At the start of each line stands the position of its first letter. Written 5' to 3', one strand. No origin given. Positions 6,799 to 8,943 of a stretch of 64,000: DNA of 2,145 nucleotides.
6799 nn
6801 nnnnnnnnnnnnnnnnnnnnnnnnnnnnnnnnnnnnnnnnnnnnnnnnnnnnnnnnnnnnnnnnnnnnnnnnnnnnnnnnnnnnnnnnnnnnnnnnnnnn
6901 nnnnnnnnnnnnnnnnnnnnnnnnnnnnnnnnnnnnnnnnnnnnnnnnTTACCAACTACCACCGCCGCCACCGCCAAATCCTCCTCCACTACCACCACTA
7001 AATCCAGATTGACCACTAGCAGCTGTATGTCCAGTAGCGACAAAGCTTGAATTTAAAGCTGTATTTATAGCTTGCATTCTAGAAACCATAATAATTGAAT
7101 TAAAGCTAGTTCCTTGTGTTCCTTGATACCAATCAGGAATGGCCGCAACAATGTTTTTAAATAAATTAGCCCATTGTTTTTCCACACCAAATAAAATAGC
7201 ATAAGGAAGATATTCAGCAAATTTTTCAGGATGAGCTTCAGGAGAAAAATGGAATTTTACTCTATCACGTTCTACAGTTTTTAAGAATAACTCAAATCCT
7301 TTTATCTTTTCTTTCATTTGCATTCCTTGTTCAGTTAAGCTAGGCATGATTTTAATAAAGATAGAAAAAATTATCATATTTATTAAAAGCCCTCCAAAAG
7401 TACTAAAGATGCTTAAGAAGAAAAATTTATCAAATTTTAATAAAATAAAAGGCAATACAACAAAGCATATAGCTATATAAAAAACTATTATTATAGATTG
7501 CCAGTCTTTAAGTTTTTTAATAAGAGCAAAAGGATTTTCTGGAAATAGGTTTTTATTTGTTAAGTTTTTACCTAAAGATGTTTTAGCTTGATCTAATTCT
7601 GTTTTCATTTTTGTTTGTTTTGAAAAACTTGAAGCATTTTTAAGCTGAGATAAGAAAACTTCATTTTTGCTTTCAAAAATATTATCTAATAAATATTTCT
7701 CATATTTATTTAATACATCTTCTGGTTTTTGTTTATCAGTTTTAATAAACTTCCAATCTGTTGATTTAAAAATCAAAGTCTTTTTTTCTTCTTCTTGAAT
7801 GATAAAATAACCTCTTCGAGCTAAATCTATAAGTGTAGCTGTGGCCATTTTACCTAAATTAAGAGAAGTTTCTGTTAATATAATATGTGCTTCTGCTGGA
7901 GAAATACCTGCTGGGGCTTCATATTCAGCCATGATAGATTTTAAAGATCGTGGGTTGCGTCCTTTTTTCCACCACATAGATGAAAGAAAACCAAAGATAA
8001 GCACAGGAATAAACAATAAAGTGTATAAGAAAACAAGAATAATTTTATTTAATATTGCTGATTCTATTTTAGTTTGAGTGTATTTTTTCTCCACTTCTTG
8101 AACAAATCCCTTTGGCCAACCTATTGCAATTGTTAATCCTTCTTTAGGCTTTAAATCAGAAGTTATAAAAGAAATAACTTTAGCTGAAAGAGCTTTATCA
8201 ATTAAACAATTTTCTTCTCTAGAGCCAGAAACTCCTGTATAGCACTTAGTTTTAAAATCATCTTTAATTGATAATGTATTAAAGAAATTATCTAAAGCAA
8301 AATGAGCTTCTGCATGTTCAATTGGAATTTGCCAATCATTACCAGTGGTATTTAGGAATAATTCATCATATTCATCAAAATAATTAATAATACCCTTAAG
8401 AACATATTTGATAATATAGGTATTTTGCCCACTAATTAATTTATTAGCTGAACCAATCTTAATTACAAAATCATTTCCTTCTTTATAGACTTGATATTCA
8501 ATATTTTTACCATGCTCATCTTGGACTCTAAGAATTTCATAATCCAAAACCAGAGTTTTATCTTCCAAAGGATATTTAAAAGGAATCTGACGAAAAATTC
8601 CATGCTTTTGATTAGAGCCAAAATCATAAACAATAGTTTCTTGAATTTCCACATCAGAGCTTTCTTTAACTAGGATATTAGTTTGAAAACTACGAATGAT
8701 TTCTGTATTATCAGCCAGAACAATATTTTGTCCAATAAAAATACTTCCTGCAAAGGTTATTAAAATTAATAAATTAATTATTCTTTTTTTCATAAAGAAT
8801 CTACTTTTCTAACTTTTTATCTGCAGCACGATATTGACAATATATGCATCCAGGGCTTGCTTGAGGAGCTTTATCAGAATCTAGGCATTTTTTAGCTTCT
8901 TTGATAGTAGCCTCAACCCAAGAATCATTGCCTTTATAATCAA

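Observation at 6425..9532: Operon coupling a Cas4-like Fe-S PD-(D/E)XK nuclease, a DUF2207 membrane protein and a sensor-less GGDEF cyclase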

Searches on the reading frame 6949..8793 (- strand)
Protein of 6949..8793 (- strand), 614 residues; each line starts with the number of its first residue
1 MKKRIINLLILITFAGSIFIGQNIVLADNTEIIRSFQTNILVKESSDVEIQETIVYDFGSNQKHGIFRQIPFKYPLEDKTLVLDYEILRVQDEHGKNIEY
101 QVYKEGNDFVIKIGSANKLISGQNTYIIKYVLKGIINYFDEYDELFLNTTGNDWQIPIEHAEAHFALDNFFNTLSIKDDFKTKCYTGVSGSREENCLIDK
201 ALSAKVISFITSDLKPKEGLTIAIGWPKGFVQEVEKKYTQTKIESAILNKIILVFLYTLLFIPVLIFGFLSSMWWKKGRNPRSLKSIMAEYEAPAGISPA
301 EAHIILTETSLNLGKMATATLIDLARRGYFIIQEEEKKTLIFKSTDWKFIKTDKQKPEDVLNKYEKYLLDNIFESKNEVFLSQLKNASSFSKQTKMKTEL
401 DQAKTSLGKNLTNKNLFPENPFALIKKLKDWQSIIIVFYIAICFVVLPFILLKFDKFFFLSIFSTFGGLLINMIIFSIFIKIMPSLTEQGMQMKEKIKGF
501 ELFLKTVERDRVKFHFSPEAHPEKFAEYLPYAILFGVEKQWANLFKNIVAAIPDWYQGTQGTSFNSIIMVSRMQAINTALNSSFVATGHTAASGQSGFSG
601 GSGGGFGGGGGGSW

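Call 4: search_protein_families(library=pfam, proteins=[window:6949-8793:-], max_evalue=0.01)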
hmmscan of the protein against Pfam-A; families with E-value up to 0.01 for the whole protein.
window:6949-8793:- (614 aa): 2 families
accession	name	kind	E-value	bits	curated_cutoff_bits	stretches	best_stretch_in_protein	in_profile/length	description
PF20990.2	DUF2207_C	-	8.3e-40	137.5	33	1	290-543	3-245/247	Predicted membrane protein (DUF2207) C-terminal domain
PF09972.14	DUF2207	-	1.7e-23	84.1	24.4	1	33-226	2-172/172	Predicted membrane protein (DUF2207) N-terminal domain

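Call 5: search_protein_families(library=padloc, proteins=[window:6949-8793:-], max_evalue=0.01)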
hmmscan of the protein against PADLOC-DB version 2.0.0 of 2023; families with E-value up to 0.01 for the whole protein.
window:6949-8793:- (614 aa): 1 family
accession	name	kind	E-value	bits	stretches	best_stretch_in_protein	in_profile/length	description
PDLC03819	RTasSLATT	-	0.0016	16.2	1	429-497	27-86/176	DRT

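Call 16: find_homologous_proteins(query=window:6952-8793:-, max_evalue=1e-10)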
Query window:6952-8793:- (614 aa): 123 proteins with E <= 1e-10 among 8000 candidates; the best 120 are listed.
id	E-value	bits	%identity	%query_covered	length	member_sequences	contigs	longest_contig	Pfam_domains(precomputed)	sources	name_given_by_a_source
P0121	0.0e+0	1306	95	96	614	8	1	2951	PF20990.3,PF09972.15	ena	-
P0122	1.7e-263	894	65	96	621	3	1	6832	PF20990.3,PF09972.15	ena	-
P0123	4.1e-262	889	65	96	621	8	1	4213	PF20990.3,PF09972.15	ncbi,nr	ncbi:MAG: DUF2207 domain-containing protein [Candidatus Pacebacteria bacterium]|nr:DUF2207 domain-co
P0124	5.6e-260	882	65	96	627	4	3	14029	PF20990.3,PF09972.15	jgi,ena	-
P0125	1.6e-258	877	64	96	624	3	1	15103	PF20990.3,PF09972.15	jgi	jgi:uncharacterized membrane protein YgcG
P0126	1.2e-234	798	57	96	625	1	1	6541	PF20990.3,PF09972.15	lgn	-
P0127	3.6e-234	797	57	96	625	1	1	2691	PF20990.3,PF09972.15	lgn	-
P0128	2.6e-232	791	56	95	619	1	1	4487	PF20990.3,PF09972.15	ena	-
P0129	7.5e-232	789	57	95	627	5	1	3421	PF20990.3,PF09972.15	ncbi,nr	ncbi:MAG TPA: DUF2207 domain-containing protein [Patescibacteria group bacterium]|nr:DUF2207 domain-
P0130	3.7e-230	784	57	94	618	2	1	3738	PF20990.3,PF09972.15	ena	-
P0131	2.3e-229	781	57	95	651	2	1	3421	PF20990.3,PF09972.15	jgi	-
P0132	4.4e-229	780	56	94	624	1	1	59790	PF20990.3,PF09972.15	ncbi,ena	-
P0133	8.2e-229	779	56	95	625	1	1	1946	PF20990.3,PF09972.15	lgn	-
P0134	9.7e-229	779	57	96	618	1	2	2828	PF20990.3,PF09972.15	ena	-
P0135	6.0e-224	763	55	97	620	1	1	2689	PF20990.3,PF09972.15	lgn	-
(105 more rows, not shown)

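Call 20: find_related_loci(query=A2, collection=metagenome_contigs, flank=6000)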
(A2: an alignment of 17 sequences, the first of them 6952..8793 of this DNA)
Query A2 (614 aa) in metagenome_contigs; peptide patterns used: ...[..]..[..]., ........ (x = any residue, [..] = any of these).
363 stretches matched a pattern; 20 encode a relative of the query (tblastn E <= 1e-3); 20 distinct loci.
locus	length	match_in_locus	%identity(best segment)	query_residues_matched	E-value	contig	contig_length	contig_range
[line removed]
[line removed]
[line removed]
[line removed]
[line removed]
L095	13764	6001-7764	56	1-580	0e+0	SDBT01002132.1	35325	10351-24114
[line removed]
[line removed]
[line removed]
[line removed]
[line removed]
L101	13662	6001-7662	37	30-614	2e-105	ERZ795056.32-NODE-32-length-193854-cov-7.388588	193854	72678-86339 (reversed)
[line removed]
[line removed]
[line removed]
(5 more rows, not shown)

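Call 32: search_protein_families(library=ncbifam, proteins=[window:6949-8793:-], max_evalue=0.001)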
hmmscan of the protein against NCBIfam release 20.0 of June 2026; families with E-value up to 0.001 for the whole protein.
window:6949-8793:- (614 aa): 0 families

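Call 68: predict_structure(alignment_id=A4)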
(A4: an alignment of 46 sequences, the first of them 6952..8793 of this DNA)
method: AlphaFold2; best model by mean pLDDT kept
length: 614 residues; sequences in the alignment: 46
mean_pLDDT: 87.2   pTM: 0.60
mean pLDDT of the five models: 87.2, 86.1, 85.7, 85.7, 84.9
residues with pLDDT >= 90: 381; 70-90: 169; 50-70: 32; < 50: 32
segments of 3 or more residues with pLDDT < 50: 21-27, 242-244, 586-607
pLDDT, mean of each block of 10 residues (from residue 1): 71 67 50 97 96 97 96 80 94 97 93 96 98 92 93 94 90 81 90 89 85 95 92 81 59 88 97 96 94 94 95 93 96 90 90 92 95 94 80 88 95 97 96 95 88 82 91 97 97 97 86 73 90 95 84 89 84 86 50 37 50 94
secondary structure, 60 per line:
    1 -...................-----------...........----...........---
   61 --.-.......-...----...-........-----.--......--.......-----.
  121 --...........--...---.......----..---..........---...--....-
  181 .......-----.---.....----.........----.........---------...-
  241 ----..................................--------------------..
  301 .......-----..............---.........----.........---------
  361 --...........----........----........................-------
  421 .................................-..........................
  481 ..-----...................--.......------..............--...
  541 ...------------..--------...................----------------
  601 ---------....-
elements in order: H2-20 E32-42 E47-57 E65-71 E73-75 E80-82 E84-91 E100-105 E108-114 E123-133 E136-138 E142-148 E158-167 H176-179 E181-187 E197-201 E206-214 E219-227 E237-239 H245-278 H299-307 H313-326 E330-338 E343-351 H363-373 E378-380 H381-385 H390-413 H421-453 H455-482 H488-506 H509-515 H522-535 H538-543 H566-584 E610-613

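Call 70: fold_search(model_id=the predicted structure, library=pdb)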
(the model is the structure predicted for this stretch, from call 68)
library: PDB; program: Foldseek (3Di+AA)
matches with E <= 10: 1633; with E <= 0.001: 53
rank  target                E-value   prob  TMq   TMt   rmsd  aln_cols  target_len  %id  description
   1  8b6l_O                7.9e-08  1.00  0.24  0.25  30.0       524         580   10  Subtomogram average of the human Sec61-TRAP-OSTA-translocon (released 2022-12-07)
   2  8pn9_E                7.0e-06  1.00  0.24  0.26  21.9       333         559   11  Structure of human oligosaccharyltransferase OST-A complex bound to NGI-1 (released 2024-05-08)
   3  6s7t_E                8.6e-06  1.00  0.24  0.33  18.3       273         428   10  Cryo-EM structure of human oligosaccharyltransferase complex OST-B (released 2019-12-18)
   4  5ni4_B                1.0e-05  1.00  0.21  0.21  12.0       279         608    8  Crystal structure of human LTA4H mutant E271A in complex with LTA4 (crystal form II) (released 2017-08-23)
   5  3kd4_A                1.7e-05  1.00  0.20  0.23   6.5       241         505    7  CRYSTAL STRUCTURE OF A PUTATIVE PROTEASE (BDI_1141) FROM PARABACTEROIDES DISTASONIS ATCC 8503 AT 2.00 A RESOLUTION (released 2009-11-24)
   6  5ni6                  2.0e-05  1.00  0.20  0.20   5.3       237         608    8  Crystal structure of human LTA4H mutant D375N in complex with LTA4 (released 2017-08-23)
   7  3fui                  2.2e-05  1.00  0.21  0.21   4.9       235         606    8  Leukotriene A4 hydrolase in complex with N-benzyl-4-[(2R)-pyrrolidin-2-ylmethoxy]aniline (released 2009-07-28)
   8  5nie_A                2.5e-05  1.00  0.22  0.22   4.6       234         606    8  Crystal structure of human LTA4H mutant R563A in open conformation (released 2017-08-23)
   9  2xpz                  3.5e-05  1.00  0.21  0.21   4.4       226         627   10  Structure of native yeast LTA4 hydrolase (released 2010-12-29)
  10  6ifg_B                5.0e-05  1.00  0.18  0.24   7.6       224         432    6  Crystal structure of M1 zinc metallopeptidase E323A mutant bound to Tyr-ser-ala substrate from Deinococcus radiodurans (released 2019-09-25)
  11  5cfa_A                5.2e-05  0.99  0.11  0.19  19.9       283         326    9  Crystal structures of Bbp from Staphylococcus aureus with peptide ligand (released 2015-09-23)
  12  2xq0                  6.1e-05  1.00  0.21  0.21   8.3       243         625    9  Structure of yeast LTA4 hydrolase in complex with Bestatin (released 2010-12-29)
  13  1hs6                  6.8e-05  0.99  0.21  0.21  28.4       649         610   10  STRUCTURE OF LEUKOTRIENE A4 HYDROLASE COMPLEXED WITH BESTATIN. (released 2001-06-24)
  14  8cgw_B                7.1e-05  1.00  0.20  0.15  22.1       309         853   11  Insulin-regulated aminopeptidase (IRAP) in complex with an allosteric benzopyran-based inhibitor (released 2024-01-31)
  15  3b7s_A                7.9e-05  1.00  0.21  0.21   5.2       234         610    8  [E296Q]LTA4H in complex with RSR substrate (released 2008-09-16)
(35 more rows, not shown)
